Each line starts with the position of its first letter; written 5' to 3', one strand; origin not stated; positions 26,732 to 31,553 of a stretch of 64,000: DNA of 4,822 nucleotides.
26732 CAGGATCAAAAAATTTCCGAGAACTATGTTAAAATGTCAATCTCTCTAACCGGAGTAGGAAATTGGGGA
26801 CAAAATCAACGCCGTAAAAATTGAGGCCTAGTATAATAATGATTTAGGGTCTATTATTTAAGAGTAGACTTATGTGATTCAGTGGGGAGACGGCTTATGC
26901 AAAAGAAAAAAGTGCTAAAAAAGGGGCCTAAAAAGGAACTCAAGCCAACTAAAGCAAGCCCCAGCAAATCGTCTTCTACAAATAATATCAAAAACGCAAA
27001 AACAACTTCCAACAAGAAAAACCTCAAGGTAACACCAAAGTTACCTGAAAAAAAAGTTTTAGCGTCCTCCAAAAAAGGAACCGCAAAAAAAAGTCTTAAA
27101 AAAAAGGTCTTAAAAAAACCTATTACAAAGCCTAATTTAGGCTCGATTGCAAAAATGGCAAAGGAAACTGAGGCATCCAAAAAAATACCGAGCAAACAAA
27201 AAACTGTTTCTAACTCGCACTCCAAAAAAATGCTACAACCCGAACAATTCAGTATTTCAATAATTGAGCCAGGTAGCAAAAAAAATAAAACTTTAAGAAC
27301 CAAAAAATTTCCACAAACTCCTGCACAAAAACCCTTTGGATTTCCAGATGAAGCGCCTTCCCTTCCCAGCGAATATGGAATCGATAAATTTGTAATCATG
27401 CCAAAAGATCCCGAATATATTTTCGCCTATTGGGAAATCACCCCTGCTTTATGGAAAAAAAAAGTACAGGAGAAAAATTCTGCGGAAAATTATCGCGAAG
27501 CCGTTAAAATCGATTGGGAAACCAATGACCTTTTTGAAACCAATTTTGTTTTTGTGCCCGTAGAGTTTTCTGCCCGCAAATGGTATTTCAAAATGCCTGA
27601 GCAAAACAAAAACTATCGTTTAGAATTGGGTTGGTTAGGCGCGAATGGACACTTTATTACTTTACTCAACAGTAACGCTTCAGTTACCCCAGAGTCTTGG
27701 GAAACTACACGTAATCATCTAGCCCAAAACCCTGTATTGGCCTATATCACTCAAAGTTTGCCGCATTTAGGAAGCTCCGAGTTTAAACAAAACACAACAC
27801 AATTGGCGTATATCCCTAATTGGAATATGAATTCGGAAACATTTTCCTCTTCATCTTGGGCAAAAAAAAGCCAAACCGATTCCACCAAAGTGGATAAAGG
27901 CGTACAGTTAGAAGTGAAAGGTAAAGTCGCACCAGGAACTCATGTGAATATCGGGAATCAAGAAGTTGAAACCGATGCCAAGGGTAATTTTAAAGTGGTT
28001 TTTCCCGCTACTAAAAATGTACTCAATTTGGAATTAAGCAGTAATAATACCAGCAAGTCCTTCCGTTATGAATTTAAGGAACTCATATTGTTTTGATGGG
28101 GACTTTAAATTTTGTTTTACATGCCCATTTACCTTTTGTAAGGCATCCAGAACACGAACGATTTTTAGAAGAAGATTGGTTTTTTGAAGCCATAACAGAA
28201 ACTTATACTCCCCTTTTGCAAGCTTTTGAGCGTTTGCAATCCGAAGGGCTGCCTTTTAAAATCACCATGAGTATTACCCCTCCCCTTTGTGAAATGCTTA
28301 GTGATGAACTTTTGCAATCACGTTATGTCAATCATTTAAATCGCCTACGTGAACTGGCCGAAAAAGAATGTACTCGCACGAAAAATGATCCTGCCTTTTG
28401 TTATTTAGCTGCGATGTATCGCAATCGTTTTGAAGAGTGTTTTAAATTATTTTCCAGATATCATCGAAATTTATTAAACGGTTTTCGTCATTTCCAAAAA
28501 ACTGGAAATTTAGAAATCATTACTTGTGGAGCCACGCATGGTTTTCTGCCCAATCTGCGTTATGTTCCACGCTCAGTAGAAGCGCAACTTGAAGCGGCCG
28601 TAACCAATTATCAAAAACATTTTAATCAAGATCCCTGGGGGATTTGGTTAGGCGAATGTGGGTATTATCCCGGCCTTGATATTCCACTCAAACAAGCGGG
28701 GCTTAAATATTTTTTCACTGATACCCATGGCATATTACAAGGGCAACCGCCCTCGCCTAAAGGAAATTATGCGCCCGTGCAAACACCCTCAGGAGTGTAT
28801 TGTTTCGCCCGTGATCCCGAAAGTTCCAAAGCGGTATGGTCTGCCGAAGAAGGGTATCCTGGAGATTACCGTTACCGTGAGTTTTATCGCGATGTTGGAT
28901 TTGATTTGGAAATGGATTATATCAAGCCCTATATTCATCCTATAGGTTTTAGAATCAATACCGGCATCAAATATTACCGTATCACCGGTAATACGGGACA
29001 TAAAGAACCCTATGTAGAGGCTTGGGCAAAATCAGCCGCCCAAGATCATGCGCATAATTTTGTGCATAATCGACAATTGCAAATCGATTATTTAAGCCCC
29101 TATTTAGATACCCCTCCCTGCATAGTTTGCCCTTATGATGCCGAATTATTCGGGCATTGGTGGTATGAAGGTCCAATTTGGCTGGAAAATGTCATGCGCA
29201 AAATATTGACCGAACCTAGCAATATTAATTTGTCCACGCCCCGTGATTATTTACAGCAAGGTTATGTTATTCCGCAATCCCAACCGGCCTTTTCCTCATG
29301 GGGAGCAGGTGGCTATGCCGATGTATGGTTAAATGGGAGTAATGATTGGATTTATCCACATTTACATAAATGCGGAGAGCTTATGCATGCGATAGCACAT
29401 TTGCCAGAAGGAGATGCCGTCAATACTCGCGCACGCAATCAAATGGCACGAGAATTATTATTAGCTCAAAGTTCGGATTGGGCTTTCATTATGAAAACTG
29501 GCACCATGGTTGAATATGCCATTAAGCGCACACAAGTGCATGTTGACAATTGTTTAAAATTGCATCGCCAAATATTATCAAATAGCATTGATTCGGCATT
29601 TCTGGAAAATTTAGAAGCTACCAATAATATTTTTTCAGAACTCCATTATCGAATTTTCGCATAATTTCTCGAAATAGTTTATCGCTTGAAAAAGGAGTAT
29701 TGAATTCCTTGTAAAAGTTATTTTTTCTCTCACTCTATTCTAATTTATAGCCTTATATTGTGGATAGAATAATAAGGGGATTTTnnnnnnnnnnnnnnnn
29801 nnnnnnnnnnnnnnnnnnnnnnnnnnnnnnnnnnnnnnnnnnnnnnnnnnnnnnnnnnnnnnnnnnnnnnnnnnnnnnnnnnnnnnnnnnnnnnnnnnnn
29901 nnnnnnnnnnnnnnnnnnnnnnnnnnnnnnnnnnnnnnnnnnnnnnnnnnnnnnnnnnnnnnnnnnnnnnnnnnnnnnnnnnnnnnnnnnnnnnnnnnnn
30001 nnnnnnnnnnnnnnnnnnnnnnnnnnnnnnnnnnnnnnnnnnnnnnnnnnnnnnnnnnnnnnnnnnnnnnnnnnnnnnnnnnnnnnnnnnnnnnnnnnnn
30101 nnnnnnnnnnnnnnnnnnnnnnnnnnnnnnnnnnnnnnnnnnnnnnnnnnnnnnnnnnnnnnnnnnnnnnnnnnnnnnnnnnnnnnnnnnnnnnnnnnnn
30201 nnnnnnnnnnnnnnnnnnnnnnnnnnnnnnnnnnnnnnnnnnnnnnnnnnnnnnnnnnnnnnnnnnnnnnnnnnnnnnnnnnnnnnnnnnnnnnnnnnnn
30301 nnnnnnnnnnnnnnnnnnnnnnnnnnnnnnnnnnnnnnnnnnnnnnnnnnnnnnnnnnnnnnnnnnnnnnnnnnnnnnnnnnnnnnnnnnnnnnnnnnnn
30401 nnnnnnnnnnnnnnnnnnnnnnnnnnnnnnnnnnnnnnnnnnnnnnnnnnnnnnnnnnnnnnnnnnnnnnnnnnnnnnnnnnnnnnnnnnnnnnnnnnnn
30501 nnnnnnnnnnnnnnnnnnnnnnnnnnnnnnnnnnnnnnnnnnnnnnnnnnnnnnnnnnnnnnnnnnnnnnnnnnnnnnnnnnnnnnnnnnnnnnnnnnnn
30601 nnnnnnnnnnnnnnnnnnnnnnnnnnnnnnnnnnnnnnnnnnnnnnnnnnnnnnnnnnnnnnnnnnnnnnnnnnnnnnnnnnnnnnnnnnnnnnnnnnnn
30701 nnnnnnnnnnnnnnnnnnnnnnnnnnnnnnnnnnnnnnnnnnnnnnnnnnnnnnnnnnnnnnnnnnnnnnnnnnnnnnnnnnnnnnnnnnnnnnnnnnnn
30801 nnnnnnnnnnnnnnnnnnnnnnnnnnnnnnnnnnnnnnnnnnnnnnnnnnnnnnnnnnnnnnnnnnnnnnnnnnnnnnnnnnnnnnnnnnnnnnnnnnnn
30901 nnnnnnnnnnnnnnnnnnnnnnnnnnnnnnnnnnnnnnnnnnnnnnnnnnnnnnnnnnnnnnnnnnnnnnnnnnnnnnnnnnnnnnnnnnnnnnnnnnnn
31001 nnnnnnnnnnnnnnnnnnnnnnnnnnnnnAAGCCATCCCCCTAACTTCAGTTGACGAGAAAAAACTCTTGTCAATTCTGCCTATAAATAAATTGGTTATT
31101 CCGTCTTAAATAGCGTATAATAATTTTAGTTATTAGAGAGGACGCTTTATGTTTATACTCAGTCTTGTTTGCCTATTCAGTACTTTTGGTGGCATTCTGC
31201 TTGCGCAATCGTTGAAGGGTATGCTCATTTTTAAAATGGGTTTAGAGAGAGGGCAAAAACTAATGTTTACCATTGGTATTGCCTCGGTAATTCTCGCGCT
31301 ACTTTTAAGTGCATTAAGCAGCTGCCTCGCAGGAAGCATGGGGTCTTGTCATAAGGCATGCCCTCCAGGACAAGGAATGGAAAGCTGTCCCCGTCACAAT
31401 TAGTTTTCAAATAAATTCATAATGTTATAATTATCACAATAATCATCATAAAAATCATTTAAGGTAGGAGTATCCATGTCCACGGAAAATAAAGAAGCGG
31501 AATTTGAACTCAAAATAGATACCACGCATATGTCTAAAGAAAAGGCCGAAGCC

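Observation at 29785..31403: Orphan, highly divergent tubulin/FtsZ-superfamily GTPase followed by a small Cys/His-rich two-TM protein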

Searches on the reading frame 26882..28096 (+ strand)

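Call 3: search_protein_families(library=pfam, proteins=[window:26882-28096:+], max_evalue=1)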
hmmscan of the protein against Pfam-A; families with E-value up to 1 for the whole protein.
window:26882-28096:+ (404 aa): 1 family
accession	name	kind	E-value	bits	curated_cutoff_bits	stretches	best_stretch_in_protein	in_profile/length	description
PF16258.11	DUF4912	-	1.4e-18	67.7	29.4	1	165-272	1-110/118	Domain of unknown function (DUF4912)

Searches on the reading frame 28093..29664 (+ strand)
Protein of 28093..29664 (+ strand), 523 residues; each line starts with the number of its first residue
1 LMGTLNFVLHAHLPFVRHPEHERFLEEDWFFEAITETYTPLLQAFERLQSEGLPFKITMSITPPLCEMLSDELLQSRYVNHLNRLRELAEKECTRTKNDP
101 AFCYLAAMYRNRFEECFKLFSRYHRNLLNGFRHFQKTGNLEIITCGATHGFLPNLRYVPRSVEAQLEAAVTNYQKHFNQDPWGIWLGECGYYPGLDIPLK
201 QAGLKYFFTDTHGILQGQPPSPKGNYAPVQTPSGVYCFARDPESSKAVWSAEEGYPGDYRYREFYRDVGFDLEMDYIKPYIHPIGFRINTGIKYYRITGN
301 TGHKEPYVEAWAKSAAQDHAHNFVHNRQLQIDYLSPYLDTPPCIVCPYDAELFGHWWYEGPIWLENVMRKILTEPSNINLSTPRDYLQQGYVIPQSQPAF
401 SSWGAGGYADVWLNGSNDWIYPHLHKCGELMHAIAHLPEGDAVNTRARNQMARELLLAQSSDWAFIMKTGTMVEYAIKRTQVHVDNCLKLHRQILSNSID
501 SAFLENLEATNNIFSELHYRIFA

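Call 3: search_protein_families(library=pfam, proteins=[window:28093-29664:+], max_evalue=1)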
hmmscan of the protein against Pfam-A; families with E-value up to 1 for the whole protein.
window:28093-29664:+ (523 aa): 3 families
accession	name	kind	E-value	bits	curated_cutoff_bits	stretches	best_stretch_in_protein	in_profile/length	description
PF03065.20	Glyco_hydro_57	-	2.7e-36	125.8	21.2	1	7-388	2-280/291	Glycosyl hydrolase family 57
PF09210.16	BE_C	-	5.2e-32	110.7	25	1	423-522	1-101/101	1,4-alpha-glucan branching enzyme, C-terminal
PF08260.16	Kinin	-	0.41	11.7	19.7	1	398-404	2-8/8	Insect kinin peptide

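Call 4: search_protein_families(library=ncbifam, proteins=[window:28093-29664:+], max_evalue=1)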
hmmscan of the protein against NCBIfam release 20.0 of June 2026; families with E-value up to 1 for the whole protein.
window:28093-29664:+ (523 aa): 2 families
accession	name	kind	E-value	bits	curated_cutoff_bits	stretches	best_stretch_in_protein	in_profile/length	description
NF041133.1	branch_enz_Thcocales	equivalog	2.1e-89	300.5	1000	1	3-518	1-529/553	1,4-alpha-glucan branching protein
NF041566.1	branchenz_Thermus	equivalog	1.8e-87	294.3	920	1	6-522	4-526/527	1,4-alpha-glucan branching protein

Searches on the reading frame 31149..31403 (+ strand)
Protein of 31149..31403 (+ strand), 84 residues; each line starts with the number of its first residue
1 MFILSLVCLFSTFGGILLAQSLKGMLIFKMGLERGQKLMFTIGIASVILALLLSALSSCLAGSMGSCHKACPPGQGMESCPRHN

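Call 3: search_protein_families(library=pfam, proteins=[window:31149-31403:+], max_evalue=1)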
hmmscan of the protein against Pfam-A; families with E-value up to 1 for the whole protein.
window:31149-31403:+ (84 aa): 0 families

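Call 4: search_protein_families(library=ncbifam, proteins=[window:31149-31403:+], max_evalue=1)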
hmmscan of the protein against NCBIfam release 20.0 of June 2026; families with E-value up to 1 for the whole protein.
window:31149-31403:+ (84 aa): 1 family
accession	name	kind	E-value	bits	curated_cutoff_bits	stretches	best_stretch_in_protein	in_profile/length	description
NF052505.1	T3SS_eff_CT656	equivalog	0.28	11.8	60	1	18-49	41-71/97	CT656 family putative T3SS effector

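Call 56: find_homologous_proteins(query=window:31149-31403:+, max_evalue=0.01)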
Query window:31149-31403:+ (84 aa): 1 proteins with E <= 0.01 among 3 candidates.
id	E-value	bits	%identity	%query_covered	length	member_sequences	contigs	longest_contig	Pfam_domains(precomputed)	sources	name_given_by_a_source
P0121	4.3e-46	172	100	100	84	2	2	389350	-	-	-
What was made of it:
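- Tried and rejected: The single-sequence search found only the window's own protein (call 56).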

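Call 58: find_homologous_proteins(query=A3, max_evalue=0.01)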
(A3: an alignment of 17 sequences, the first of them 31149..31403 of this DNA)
Query A3 (17 sequences) (84 aa, profile of the alignment): 105 proteins with E <= 0.01 among 8000 candidates.
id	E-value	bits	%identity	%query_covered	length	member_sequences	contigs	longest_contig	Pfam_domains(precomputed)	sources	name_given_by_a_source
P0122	6.7e-33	130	68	70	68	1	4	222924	-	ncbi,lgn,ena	-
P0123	1.2e-32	129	62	82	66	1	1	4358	-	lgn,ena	-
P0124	1.2e-32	129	63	81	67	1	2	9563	-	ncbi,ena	-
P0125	2.0e-32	129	66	67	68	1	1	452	-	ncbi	-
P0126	2.7e-32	128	68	74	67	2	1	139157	-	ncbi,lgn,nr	ncbi:MAG: hypothetical protein JWP91_241 [Fibrobacteres bacterium]|nr:hypothetical protein [Fibrobac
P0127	2.8e-32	128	72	64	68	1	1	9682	-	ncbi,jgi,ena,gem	-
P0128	3.8e-32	128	65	74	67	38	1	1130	-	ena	-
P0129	3.9e-32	128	65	81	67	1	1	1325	-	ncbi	-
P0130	7.5e-32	127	66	74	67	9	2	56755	-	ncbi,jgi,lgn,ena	-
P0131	8.6e-32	127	67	68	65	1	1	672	-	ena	-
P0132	1.2e-31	126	65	68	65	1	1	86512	-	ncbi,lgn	-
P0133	2.0e-31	125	66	74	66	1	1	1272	-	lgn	-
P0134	4.3e-31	124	68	74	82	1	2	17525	-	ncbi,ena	-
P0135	5.6e-31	124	76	54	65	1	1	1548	-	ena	-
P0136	5.7e-31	124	68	74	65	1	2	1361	-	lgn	-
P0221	1.1e-18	85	56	68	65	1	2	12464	-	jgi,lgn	-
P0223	1.4e-17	81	59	64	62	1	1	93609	-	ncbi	-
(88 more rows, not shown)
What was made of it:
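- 31149..31403 (+): Small two-TM protein (84 aa); a real gene, most likely linked to the ACAD and not to the tubulin-like gene. 105 clusters, every named one from Fibrobacterota (call 58).
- Every named cluster of the small-protein family is from Fibrobacterota (call 58).
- Tried and rejected: The alignment-based search worked (call 58).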

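Call 60: find_encoding_contigs(protein=P0223, flank=6000, max_places=2)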
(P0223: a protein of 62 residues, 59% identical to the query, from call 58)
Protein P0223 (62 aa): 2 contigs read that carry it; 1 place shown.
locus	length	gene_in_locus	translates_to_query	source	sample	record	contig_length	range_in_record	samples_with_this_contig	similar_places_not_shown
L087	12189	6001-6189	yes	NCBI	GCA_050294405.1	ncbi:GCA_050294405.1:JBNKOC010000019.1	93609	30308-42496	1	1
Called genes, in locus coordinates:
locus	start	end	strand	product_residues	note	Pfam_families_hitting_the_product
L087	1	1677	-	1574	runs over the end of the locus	PF17973:bMG10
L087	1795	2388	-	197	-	PF04264:YceI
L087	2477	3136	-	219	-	PF10096:DUF2334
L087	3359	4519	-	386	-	PF20706:GT4-conflict, PF00534:Glycos_transf_1, PF13692:Glyco_trans_1_4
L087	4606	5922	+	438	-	PF13439:Glyco_transf_4, PF13579:Glyco_trans_4_4 (weak), PF20706:GT4-conflict, PF00534:Glycos_transf_1, PF13524:Glyco_trans_1_2 (weak), PF13692:Glyco_trans_1_4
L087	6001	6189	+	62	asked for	-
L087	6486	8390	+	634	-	PF02771:Acyl-CoA_dh_N, PF02770:Acyl-CoA_dh_M, PF00441:Acyl-CoA_dh_1, PF08028:Acyl-CoA_dh_2 (weak), PF21263:Acyl-CoA-dh_C (faint), PF09317:ACDH_C (weak), PF21343:ACAD9-ACADV_C (weak)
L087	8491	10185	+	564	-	-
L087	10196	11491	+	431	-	PF00155:Aminotran_1_2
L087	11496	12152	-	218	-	PF02743:dCache_1 (weak)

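Call 61: find_encoding_contigs(protein=P0130, flank=6000, max_places=2)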
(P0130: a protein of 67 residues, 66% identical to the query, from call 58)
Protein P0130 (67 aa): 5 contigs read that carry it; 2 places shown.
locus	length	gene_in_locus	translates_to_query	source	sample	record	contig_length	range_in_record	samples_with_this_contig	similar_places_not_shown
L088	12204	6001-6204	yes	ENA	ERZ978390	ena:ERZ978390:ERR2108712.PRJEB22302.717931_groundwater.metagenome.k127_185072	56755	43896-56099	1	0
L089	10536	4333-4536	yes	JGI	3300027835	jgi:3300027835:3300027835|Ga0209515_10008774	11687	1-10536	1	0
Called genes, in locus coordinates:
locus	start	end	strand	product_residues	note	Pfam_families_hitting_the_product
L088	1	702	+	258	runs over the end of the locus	PF00005:ABC_tran, PF02463:SMC_N (faint)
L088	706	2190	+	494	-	PF01458:SUFBD_core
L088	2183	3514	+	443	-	PF00266:Aminotran_5, PF00155:Aminotran_1_2 (weak)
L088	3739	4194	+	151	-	PF01592:NifU_N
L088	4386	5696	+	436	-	PF00091:Tubulin, PF22453:TubZ-like_C (weak)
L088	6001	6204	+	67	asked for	-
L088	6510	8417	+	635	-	PF02771:Acyl-CoA_dh_N, PF02770:Acyl-CoA_dh_M, PF00441:Acyl-CoA_dh_1, PF08028:Acyl-CoA_dh_2 (weak), PF21343:ACAD9-ACADV_C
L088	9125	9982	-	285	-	PF01694:Rhomboid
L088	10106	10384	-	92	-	-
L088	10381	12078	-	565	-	-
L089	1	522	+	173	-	?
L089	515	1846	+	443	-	PF00155:Aminotran_1_2 (weak), PF00266:Aminotran_5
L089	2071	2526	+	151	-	PF01592:NifU_N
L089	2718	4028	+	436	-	PF00091:Tubulin, PF22453:TubZ-like_C (weak)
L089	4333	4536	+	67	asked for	-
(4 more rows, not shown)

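Call 62: find_encoding_contigs(protein=P0221, flank=6000, max_places=2)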
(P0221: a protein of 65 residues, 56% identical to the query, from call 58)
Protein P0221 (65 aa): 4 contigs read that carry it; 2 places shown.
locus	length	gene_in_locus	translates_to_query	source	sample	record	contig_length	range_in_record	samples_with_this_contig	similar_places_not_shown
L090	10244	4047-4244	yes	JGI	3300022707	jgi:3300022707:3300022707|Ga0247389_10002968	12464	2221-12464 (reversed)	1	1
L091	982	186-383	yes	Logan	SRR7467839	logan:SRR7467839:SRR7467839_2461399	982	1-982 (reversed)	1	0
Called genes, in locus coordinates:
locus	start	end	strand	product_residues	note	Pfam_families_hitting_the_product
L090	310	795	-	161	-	-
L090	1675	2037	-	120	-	-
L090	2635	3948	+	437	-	PF13439:Glyco_transf_4, PF00534:Glycos_transf_1, PF13692:Glyco_trans_1_4, PF13524:Glyco_trans_1_2 (weak), PF20706:GT4-conflict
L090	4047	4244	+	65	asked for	-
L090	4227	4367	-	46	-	-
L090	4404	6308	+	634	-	PF02771:Acyl-CoA_dh_N, PF02770:Acyl-CoA_dh_M, PF00441:Acyl-CoA_dh_1, PF08028:Acyl-CoA_dh_2, PF21343:ACAD9-ACADV_C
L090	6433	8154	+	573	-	-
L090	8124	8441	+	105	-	-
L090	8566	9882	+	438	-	PF00155:Aminotran_1_2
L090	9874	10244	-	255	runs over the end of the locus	PF01925:TauE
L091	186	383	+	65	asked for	-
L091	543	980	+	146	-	?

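Call 74: search_protein_families(library=phrogs, proteins=[window:31149-31403:+], max_evalue=0.01)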
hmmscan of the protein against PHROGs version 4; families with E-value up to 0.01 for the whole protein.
window:31149-31403:+ (84 aa): 0 families

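Call 75: search_protein_families(library=padloc, proteins=[window:31149-31403:+], max_evalue=0.01)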
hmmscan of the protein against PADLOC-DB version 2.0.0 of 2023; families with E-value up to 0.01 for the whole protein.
window:31149-31403:+ (84 aa): 0 families
